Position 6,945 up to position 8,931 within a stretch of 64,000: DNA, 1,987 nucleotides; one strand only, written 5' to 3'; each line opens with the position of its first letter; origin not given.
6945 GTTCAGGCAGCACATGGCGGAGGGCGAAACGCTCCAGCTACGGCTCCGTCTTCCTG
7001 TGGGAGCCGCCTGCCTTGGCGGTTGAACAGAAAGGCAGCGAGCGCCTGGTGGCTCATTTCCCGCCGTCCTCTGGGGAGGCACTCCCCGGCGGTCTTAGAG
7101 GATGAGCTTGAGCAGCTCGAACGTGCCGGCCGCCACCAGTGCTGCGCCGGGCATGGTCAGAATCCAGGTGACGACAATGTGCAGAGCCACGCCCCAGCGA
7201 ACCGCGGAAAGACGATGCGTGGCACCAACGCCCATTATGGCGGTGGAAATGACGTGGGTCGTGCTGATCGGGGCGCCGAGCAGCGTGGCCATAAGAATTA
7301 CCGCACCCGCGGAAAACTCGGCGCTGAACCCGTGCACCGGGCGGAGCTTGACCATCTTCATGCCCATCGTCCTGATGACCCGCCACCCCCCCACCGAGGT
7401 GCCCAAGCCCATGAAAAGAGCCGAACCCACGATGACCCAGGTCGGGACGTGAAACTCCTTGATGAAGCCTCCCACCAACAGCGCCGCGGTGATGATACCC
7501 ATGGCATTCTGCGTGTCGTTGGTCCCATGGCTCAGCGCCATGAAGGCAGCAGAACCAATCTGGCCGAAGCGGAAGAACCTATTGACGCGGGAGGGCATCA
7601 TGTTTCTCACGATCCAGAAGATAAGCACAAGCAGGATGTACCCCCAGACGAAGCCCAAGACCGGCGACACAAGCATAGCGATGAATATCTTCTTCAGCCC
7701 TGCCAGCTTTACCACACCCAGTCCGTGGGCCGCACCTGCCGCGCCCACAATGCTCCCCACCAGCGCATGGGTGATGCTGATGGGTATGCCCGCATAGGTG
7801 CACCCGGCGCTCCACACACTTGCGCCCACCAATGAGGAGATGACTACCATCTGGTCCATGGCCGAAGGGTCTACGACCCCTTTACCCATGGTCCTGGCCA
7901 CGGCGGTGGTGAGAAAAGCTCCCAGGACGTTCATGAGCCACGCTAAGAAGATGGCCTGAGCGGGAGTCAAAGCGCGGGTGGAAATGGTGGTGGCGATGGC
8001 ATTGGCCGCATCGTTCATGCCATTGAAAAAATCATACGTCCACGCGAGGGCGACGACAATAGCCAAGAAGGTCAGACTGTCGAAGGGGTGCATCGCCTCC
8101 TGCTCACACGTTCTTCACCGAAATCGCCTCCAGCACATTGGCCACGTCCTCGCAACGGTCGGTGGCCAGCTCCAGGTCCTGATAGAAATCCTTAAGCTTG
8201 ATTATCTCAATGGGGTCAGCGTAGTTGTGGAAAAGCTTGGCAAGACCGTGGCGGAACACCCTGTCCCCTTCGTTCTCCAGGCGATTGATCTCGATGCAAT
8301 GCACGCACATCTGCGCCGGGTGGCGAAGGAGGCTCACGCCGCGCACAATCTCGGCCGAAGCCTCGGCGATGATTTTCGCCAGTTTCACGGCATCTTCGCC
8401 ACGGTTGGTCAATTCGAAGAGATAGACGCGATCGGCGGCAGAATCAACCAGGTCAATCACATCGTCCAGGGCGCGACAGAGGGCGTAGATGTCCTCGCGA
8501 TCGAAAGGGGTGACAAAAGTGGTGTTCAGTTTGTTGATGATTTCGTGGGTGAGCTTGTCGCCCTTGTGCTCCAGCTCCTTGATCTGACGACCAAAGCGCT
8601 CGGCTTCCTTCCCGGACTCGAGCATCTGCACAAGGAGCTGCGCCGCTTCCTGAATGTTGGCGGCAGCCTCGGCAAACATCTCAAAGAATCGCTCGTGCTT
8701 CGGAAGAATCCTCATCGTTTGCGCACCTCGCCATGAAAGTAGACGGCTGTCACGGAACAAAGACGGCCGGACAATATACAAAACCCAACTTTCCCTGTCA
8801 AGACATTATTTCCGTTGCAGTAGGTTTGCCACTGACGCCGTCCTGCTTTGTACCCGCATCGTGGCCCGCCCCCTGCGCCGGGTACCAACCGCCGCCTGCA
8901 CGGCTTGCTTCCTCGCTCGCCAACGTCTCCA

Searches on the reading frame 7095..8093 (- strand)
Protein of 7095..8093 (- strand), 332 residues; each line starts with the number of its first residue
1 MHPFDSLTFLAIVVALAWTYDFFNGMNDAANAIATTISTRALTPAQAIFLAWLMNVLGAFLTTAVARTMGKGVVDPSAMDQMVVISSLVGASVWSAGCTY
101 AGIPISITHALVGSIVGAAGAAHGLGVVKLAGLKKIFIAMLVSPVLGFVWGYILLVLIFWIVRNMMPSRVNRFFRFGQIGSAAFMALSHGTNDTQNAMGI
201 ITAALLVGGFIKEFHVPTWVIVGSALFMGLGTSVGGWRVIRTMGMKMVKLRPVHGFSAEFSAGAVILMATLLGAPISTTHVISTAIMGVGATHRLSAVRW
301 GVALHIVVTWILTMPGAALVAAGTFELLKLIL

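Call 52: search_protein_families(library=pfam, proteins=[window:7095-8093:-], max_evalue=0.00001)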
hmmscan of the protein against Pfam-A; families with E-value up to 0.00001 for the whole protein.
window:7095-8093:- (332 aa): 1 family
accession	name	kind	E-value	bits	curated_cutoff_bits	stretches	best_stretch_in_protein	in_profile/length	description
PF01384.25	PHO4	-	6.5e-91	305.3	33.7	1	24-321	1-350/350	Phosphate transporter family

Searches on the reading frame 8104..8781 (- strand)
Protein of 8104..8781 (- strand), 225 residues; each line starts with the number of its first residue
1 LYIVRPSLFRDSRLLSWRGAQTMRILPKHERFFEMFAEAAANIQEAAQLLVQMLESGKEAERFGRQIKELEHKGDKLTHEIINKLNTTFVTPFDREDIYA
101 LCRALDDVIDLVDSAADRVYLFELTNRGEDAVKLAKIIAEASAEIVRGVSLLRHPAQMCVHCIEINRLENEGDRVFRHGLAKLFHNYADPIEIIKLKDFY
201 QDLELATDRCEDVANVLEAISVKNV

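Call 52: search_protein_families(library=pfam, proteins=[window:8104-8781:-], max_evalue=0.00001)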
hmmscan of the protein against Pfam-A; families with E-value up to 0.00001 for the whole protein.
window:8104-8781:- (225 aa): 1 family
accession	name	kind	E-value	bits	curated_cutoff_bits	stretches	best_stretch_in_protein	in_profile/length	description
PF01865.21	PhoU_div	-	2.7e-23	82.9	24.4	1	29-222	10-213/214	Protein of unknown function DUF47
